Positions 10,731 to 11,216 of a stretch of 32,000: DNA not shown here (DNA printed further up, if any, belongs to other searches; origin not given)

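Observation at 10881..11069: Second mini-protein copy: 11 synonymous and 0 non-synonymous differences across the tail, while the signal peptide diverges freely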

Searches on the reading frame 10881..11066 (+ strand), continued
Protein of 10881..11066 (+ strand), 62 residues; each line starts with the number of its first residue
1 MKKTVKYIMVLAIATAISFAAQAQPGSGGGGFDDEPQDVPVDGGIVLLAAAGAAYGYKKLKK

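Call 28: find_related_loci(query=A1, collection=genome_contigs, flank=10000)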
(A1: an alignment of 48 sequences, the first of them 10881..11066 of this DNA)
Query A1 (62 aa) in genome_contigs; peptide patterns used: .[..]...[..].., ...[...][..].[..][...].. (x = any residue, [..] = any of these).
454 stretches matched a pattern; 51 encode a relative of the query (tblastn E <= 1e-3); 51 distinct loci.
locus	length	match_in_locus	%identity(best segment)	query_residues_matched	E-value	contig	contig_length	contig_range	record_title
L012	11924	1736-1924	75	1-61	3e-25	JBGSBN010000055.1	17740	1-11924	MAG: Candidatus Methylacidiphilales bacterium isolate NCIPD_CMAR_MAG_16 k141_4821122_length_17740_cov_8.2830, whole geno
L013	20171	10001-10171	79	1-57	2e-25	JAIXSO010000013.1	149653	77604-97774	MAG: Bacteroidetes bacterium isolate C8_MAG_00008 pond_C8_MAG_00008_000000000063, whole genome shotgun sequence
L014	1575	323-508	71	1-62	1e-24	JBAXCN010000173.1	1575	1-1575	MAG: Bacteroidota bacterium isolate ELA194 MAG194_173, whole genome shotgun sequence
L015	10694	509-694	74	1-61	2e-24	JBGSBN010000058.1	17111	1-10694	MAG: Candidatus Methylacidiphilales bacterium isolate NCIPD_CMAR_MAG_16 k141_2417417_length_17111_cov_11.5292, whole gen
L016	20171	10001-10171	75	6-62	8e-24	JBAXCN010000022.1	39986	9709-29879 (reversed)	MAG: Bacteroidota bacterium isolate ELA194 MAG194_22, whole genome shotgun sequence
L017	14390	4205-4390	69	2-62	8e-24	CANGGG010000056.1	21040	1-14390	MAG: Bacteroidetes bacterium isolate Jr-23apr18-60 genome assembly, contig: Jr-23apr18-C1291, whole genome shotgun seque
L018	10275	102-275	76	6-61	2e-23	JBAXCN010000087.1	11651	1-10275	MAG: Bacteroidota bacterium isolate ELA194 MAG194_87, whole genome shotgun sequence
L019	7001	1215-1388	74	2-59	3e-23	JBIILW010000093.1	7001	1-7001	MAG: Bacteroidia bacterium isolate ME2002-05-24pf_3300042563_group1_bin175 Rohwer_bin1048_scaffold_12594_c1, whole genom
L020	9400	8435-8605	74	6-62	6e-23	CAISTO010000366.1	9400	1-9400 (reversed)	MAG: uncultured Bacteroidetes bacterium isolate Loclat_bin-04791 genome assembly, contig: bin-04791:366/484, whole genom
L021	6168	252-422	72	6-62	3e-22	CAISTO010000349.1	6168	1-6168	MAG: uncultured Bacteroidetes bacterium isolate Loclat_bin-04791 genome assembly, contig: bin-04791:349/484, whole genom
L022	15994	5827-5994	71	6-61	4e-22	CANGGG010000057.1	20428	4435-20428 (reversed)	MAG: Bacteroidetes bacterium isolate Jr-23apr18-60 genome assembly, contig: Jr-23apr18-C1341, whole genome shotgun seque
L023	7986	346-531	66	2-62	5e-22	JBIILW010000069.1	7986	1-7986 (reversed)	MAG: Bacteroidia bacterium isolate ME2002-05-24pf_3300042563_group1_bin175 Rohwer_bin1048_scaffold_9948_c1, whole genome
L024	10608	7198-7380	66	2-62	1e-21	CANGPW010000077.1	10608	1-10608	MAG: Bacteroidetes bacterium isolate RE-14apr17-15 genome assembly, contig: RE-14apr17-C9576, whole genome shotgun seque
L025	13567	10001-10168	68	6-61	2e-21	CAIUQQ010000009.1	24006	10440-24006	MAG: uncultured Bacteroidetes bacterium isolate Ja1-D2_bin-1996 genome assembly, contig: bin-1996:009/414, whole genome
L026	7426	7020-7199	67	2-60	4e-21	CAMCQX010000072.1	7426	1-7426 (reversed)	MAG: Chitinophaga pinensis isolate ZE-03apr19-315 genome assembly, contig: ZE-03apr19-C23538, whole genome shotgun seque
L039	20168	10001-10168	43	1-60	4e-8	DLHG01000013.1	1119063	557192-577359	MAG TPA_asm: Bacteroidetes bacterium UBA7674 UBA7674_contig_783, whole genome shotgun sequence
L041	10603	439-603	40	2-62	4e-7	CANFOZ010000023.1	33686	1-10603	MAG: Bacteroidetes bacterium isolate Jr-14may18-182 genome assembly, contig: Jr-14may18-C2022, whole genome shotgun sequ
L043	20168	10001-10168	41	6-60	7e-7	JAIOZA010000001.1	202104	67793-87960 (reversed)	MAG: Bacteroidia bacterium isolate Tobar12m-G7 Tobar12m-C51, whole genome shotgun sequence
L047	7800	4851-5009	42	3-61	2e-6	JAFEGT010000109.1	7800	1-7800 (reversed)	MAG: Verrucomicrobia bacterium isolate SZAS-7 VERR-AMP-4__109__length-7800, whole genome shotgun sequence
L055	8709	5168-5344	41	1-59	6e-5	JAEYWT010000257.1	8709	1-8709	MAG: Bacteroidetes bacterium isolate OH_CBlB_283 k127_3148972, whole genome shotgun sequence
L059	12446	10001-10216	38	1-61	4e-7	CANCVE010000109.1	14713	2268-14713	MAG: Chitinophagaceae bacterium isolate JR-MC-I-240519-158 genome assembly, contig: JR-MC-I-240519-C6875, whole genome s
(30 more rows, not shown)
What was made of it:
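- The close-subfamily loci come from related freshwater Bacteroidota, so some of the shared synteny could be inherited (call 28).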

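Call 37: search_protein_families(library=ncbifam, proteins=[L039:10217-10750:+, L041:631-1161:+, L043:10238-10759:+, L047:5011-5646:+, L055:5383-5940:+, L059:5120-5710:+, L005:10309-10815:+, L043:7524-9689:-, L043:6988-7497:-], max_evalue=0.001)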
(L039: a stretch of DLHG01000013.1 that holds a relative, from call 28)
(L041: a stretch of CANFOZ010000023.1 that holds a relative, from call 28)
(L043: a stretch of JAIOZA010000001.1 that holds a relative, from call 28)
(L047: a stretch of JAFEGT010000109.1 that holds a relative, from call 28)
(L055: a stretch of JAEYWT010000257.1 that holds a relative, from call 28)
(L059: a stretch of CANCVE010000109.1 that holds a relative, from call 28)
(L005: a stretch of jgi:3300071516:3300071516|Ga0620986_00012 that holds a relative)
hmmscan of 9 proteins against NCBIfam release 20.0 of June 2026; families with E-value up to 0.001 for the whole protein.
L039:10217-10750:+ (177 aa): 6 families
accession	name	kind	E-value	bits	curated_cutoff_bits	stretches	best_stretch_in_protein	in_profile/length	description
NF046081.1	exosort_XrtX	exception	3.2e-33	115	170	1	16-173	3-163/168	exosortase X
TIGR04128.1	exoso_Fjoh_1448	exception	2e-13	50.9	90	1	16-171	11-171/174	exosortase family protein XrtF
NF046083.1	exosort_XrtY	exception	1.4e-12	47.8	160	1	48-164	48-163/168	exosortase Y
TIGR04178.1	exo_archaeo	signature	1.7e-11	44.3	23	1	83-167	1-92/97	exosortase/archaeosortase family protein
TIGR04177.1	exosort_XrtH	exception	1.1e-09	38.4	86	1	56-171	38-154/158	exosortase H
TIGR04144.1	archaeo_VPXXXP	exception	2.4e-06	27.6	150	1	26-171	9-152/156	archaeosortase B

L041:631-1161:+ (176 aa): 7 families
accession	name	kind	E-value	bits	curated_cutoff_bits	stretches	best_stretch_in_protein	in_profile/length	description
NF046081.1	exosort_XrtX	exception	2.1e-59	200.2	170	1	7-164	2-162/168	exosortase X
TIGR04128.1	exoso_Fjoh_1448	exception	1.1e-15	58.3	90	1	5-163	4-171/174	exosortase family protein XrtF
NF046083.1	exosort_XrtY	exception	4.1e-15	56.1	160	1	46-161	54-168/168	exosortase Y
TIGR04178.1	exo_archaeo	signature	6e-13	48.9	23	1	77-161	3-94/97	exosortase/archaeosortase family protein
TIGR04177.1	exosort_XrtH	exception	1.2e-12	48.1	86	1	52-164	42-155/158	exosortase H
TIGR04300.1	exosort_XrtM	exception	5.3e-06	26.9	125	1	75-165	55-148/150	exosortase family protein XrtM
TIGR04162.1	exo_VPEID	exception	5.6e-06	25.6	150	1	49-161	178-298/516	exosortase E/protease, VPEID-CTERM system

L043:10238-10759:+ (173 aa): 12 families
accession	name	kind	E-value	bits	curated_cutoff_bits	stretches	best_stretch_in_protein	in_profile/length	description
NF046081.1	exosort_XrtX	exception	1.8e-53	180.9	170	1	10-172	4-164/168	exosortase X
TIGR04128.1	exoso_Fjoh_1448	exception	6.2e-26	91.7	90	1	10-171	8-173/174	exosortase family protein XrtF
TIGR04177.1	exosort_XrtH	exception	1.6e-16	60.7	86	1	80-170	65-155/158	exosortase H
TIGR04178.1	exo_archaeo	signature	5.4e-16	58.7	23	1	83-167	3-94/97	exosortase/archaeosortase family protein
NF046083.1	exosort_XrtY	exception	3.6e-14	53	160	1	43-167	50-168/168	exosortase Y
TIGR04300.1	exosort_XrtM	exception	1e-08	35.8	125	1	37-167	15-144/150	exosortase family protein XrtM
TIGR04144.1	archaeo_VPXXXP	exception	2.3e-07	30.9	150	1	86-170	69-153/156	archaeosortase B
TIGR03762.1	archaeo_artC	exception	2.7e-07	30.7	100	1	42-165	143-269/274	archaeosortase C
NF033505.2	paceosortase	exception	2.4e-06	27.7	80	1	85-170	62-148/167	pacearchaeosortase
TIGR04175.1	archaeo_artD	exception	7.8e-05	22.7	125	1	75-168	49-140/150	archaeosortase D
TIGR04124.1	archaeo_artE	exception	8.7e-05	22.6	95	1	80-167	62-148/153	archaeosortase family protein ArtE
TIGR03763.1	cyanoexo_CrtA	exception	0.00032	20.3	150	1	81-150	165-239/260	cyanoexosortase A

L047:5011-5646:+ (211 aa): 7 families
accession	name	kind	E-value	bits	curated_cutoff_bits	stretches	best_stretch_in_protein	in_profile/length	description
NF046081.1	exosort_XrtX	exception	9.7e-36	123.2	170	1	36-207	5-164/168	exosortase X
TIGR04128.1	exoso_Fjoh_1448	exception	7.4e-14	52.3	90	1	101-204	68-171/174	exosortase family protein XrtF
NF046083.1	exosort_XrtY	exception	7.7e-10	38.9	160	1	107-198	74-164/168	exosortase Y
TIGR04178.1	exo_archaeo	signature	1.6e-09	37.9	23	1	117-199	2-90/97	exosortase/archaeosortase family protein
TIGR04177.1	exosort_XrtH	exception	4.1e-06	26.9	86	1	116-205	66-155/158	exosortase H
TIGR04124.1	archaeo_artE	exception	2.8e-05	24.2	95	1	110-187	58-133/153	archaeosortase family protein ArtE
TIGR04300.1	exosort_XrtM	exception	4.7e-05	23.9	125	1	113-201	52-143/150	exosortase family protein XrtM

L055:5383-5940:+ (185 aa): 10 families
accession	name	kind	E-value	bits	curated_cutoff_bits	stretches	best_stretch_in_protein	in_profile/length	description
NF046081.1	exosort_XrtX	exception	1.8e-52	177.6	170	1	14-178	3-165/168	exosortase X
TIGR04128.1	exoso_Fjoh_1448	exception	7.8e-22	78.3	90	1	13-176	6-173/174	exosortase family protein XrtF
TIGR04177.1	exosort_XrtH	exception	6e-15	55.6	86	1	81-174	61-154/158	exosortase H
TIGR04178.1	exo_archaeo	signature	3.1e-14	53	23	1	88-172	3-94/97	exosortase/archaeosortase family protein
NF046083.1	exosort_XrtY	exception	2.3e-13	50.4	160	1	51-172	53-168/168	exosortase Y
NF033505.2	paceosortase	exception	1.4e-07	31.8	80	1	84-179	56-152/167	pacearchaeosortase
TIGR04124.1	archaeo_artE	exception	1.3e-06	28.6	95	1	87-173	64-149/153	archaeosortase family protein ArtE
TIGR04175.1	archaeo_artD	exception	1.4e-06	28.3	125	1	87-173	56-140/150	archaeosortase D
TIGR04300.1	exosort_XrtM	exception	3.6e-05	24.2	125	1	84-173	53-145/150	exosortase family protein XrtM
TIGR04144.1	archaeo_VPXXXP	exception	4.4e-05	23.5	150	1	86-174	64-152/156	archaeosortase B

L059:5120-5710:+ (196 aa): 7 families
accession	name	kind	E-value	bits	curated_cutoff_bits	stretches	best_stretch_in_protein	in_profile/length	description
NF046081.1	exosort_XrtX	exception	1.2e-34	119.6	170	1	26-193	5-164/168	exosortase X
TIGR04128.1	exoso_Fjoh_1448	exception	2.1e-18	67.1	90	1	24-189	11-170/174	exosortase family protein XrtF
NF046083.1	exosort_XrtY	exception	1.1e-09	38.3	160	1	92-185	73-165/168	exosortase Y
TIGR04178.1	exo_archaeo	signature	3.9e-09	36.7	23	1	103-188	2-92/97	exosortase/archaeosortase family protein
TIGR04177.1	exosort_XrtH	exception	3.4e-06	27.1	86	1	103-189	67-153/158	exosortase H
TIGR04124.1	archaeo_artE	exception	2.4e-05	24.4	95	1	93-190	54-150/153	archaeosortase family protein ArtE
TIGR04175.1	archaeo_artD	exception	8.1e-05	22.7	125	1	88-190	42-141/150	archaeosortase D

L005:10309-10815:+ (168 aa): 0 families

L043:7524-9689:- (721 aa): 14 families
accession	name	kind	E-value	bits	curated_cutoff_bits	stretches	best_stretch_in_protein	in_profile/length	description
NF008568.0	PRK11519.1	equivalog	1.3e-58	198.8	1068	2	369-711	361-715/720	tyrosine-protein kinase Wzc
NF007350.0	PRK09841.1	equivalog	1e-47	162.7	1248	2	374-713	366-722/726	tyrosine-protein kinase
TIGR01007.1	eps_fam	subfamily_domain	2.4e-45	154.6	108.05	1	501-704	1-204/204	polysaccharide biosynthesis tyrosine autokinase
TIGR01005.1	eps_transp_fam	subfamily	9.5e-33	113.3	411.7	1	492-707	519-735/754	exopolysaccharide transport protein family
TIGR03018.1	pepcterm_TyrKin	hypoth_equivalog_domain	7.5e-28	97.3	230.65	1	493-669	5-189/207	XrtA-associated tyrosine autokinase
TIGR03029.1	EpsG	equivalog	1.9e-27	96.1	313.8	1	494-659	78-243/274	chain length determinant protein tyrosine kinase EpsG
TIGR03007.1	pepcterm_ChnLen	equivalog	1.2e-19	69.9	278.85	2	147-339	101-289/498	XrtA system polysaccharide chain length determinant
TIGR01968.1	minD_bact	equivalog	1.9e-11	43.8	212.9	1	520-692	2-174/261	septum site-determining protein MinD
TIGR01969.1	minD_arch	subfamily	2e-10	40.3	201.75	1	521-663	2-142/251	cell division ATPase MinD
NF041136.1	MrpORP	equivalog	7.4e-07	28.8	450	1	519-573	5-59/365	iron-sulfur cluster carrier protein MrpORP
NF047398.1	AAA_KGGVGR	domain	3.1e-05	24.4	90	0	528-584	11-70/190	KGGVGR-motif variant AAA ATPase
NF008669.0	PRK11670.1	equivalog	0.00016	20.7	348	1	504-571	92-159/369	iron-sulfur cluster carrier protein ApbC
NF041546.1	ParA_partition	equivalog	0.00017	21.2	180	0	526-559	6-39/203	ParA family partition ATPase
TIGR03371.1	cellulose_yhjQ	equivalog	0.00034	20.2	157.85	0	520-695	2-182/246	cellulose biosynthesis protein BcsQ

L043:6988-7497:- (169 aa): 6 families
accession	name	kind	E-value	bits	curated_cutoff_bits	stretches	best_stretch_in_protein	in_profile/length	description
NF033644.1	antiterm_UpxY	subfamily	3.3e-35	121.5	100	1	4-158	1-162/164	UpxY family transcription antiterminator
TIGR01955.1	RfaH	equivalog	4.4e-16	59.3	144.5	1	4-160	1-158/159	transcription/translation regulatory transformer protein RfaH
NF033641.1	antiterm_LoaP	exception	1e-13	51.7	125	1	4-155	1-159/166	antiterminator LoaP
NF006534.0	PRK09014.1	equivalog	3.5e-13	49.8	124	1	1-138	1-136/162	transcription/translation regulatory transformer protein RfaH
TIGR00922.1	nusG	equivalog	1.9e-09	37.6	135.7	1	4-136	1-144/172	transcription termination/antitermination protein NusG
TIGR00405.1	KOW_elon_Spt5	equivalog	9.6e-05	22.4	69.95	1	50-164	36-141/145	transcription elongation factor Spt5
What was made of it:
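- On PID-CTERM protein-sorting domain (NF046080 / PF28310): XrtX is adjacent in 9 related loci (call 37).
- Six of the nine were scanned against NCBIfam, and in all six the best hit is NF046081, exosortase X. Three of the six pass its cutoff and all six pass the generic exosortase signature (call 37).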

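Call 45: find_homologous_proteins(query=A3, max_evalue=0.00001)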
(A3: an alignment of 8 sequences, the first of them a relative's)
Query A3 (8 sequences) (176 aa, profile of the alignment): 537 proteins with E <= 0.00001 among 4368 candidates; the best 120 are listed.
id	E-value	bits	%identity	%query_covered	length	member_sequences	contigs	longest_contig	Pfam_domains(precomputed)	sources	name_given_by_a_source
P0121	2.6e-66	241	29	90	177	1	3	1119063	-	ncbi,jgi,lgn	-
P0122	4.4e-66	240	29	86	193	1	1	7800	PF09721.16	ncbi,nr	ncbi:MAG: hypothetical protein JSR37_08780 [Verrucomicrobia bacterium]|nr:hypothetical protein [Verr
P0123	1.0e-64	236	30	90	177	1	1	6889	-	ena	-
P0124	2.7e-64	234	30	88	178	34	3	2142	PF09721.16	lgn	-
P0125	3.7e-64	234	29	91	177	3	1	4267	-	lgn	-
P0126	1.4e-62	229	31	88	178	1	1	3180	PF09721.16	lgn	-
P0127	1.5e-61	225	32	91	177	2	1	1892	-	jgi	jgi:exosortase/archaeosortase family protein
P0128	5.2e-61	224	28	90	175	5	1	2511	-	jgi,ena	-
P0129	6.7e-61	223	28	91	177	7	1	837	-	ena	-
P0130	2.6e-60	221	31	88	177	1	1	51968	-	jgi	jgi:exosortase/archaeosortase family protein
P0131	3.0e-60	221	98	100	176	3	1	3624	PF09721.16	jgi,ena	-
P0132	7.9e-60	220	31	89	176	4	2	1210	PF09721.16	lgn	-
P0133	7.9e-60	220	32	89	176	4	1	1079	PF09721.16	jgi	jgi:exosortase/archaeosortase family protein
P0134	5.5e-58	214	31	97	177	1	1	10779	PF09721.16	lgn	-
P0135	6.2e-58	214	30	95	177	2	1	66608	PF09721.16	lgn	-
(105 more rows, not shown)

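Call 49: search_protein_families(library=ncbifam, proteins=[L047:30-4820:+, L005:7993-9900:+], max_evalue=0.01)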
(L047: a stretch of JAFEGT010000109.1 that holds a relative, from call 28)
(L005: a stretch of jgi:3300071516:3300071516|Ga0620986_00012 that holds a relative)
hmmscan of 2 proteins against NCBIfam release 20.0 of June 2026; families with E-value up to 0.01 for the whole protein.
L047:30-4820:+ (1596 aa): 1 family
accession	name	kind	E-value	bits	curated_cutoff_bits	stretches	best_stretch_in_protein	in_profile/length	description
NF041518.1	choice_anch_Q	domain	4.1e-22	78.2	25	3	107-153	16-57/58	choice-of-anchor Q domain-containing protein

L005:7993-9900:+ (635 aa): 4 families
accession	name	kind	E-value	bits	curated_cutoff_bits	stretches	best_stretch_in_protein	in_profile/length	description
TIGR04183.1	Por_Secre_tail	domain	2.3e-17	62.7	23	1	562-635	1-71/72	T9SS type A sorting domain-containing protein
NF038113.1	T9SSA_dep_M36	equivalog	6.7e-11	41.1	885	1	555-633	788-866/869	T9SS-dependent M36 family metallopeptidase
NF050177.1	TapA_OM_Porphy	equivalog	2.3e-07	29.9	500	1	546-624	457-533/544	TapA/TapC family T9SS-dependent outer membrane protein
NF033708.1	T9SS_Cterm_ChiA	domain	3.6e-06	26.8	40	1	584-632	3-52/55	T9SS sorting signal type C domain-containing protein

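Call 75: search_protein_representatives(alignment_id=A1)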
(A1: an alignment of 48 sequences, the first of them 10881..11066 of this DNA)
Query: 48 sequences, 77 profile positions. Proteins with E-value up to 0.001 (for the whole library): 1285; up to 1e-10: 20; up to 1e-30: 0. The best 150 are listed.
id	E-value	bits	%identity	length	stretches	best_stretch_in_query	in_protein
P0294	1.6e-26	107.9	-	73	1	10-73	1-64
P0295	1.9e-26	107.7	-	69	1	13-75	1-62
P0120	9.4e-25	102.3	-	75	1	1-73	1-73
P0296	3.7e-17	77.9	-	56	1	22-74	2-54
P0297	1.2e-16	76.3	-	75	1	10-75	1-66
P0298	3.6e-15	71.5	-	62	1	10-71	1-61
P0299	6.0e-15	70.8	-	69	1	10-69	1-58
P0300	1.2e-13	66.7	-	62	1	7-54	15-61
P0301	1.0e-12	63.7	-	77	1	10-68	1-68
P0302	3.2e-12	62.1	-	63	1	10-74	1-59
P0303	8.3e-12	60.8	-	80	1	19-75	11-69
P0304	1.8e-11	59.7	-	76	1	9-74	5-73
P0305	3.1e-11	58.9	-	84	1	13-74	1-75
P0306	3.2e-11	58.9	-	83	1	8-73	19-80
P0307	3.4e-11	58.8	-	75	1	7-75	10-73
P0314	1.9e-10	56.4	-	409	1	33-72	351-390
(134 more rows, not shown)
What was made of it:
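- On Classical exosortase / PEP-CTERM system: 143 of the best 150 representatives are 100 aa or shorter (call 75).
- There are 1285 representative clusters, and 143 of the best 150 are 100 aa or shorter (call 75).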

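Call 78: find_encoding_contigs(protein=P0314, flank=5000, max_places=3)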
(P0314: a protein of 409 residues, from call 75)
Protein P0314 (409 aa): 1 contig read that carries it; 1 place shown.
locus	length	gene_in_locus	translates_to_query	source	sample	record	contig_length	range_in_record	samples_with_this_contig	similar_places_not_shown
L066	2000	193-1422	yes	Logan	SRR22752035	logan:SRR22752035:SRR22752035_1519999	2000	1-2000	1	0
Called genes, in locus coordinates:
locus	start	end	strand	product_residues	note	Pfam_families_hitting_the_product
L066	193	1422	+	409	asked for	PF11999:Ice_binding, PF28310:PID_CTERM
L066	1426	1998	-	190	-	?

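Call 80: list_cluster_members(proteins=[window:10881-11066:+, window:2831-3016:+])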
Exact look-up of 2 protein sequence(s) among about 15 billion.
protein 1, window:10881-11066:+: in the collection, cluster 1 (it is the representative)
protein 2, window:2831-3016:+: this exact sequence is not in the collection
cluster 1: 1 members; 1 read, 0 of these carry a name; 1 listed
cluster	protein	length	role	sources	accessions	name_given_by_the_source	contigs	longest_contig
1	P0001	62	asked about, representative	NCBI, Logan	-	-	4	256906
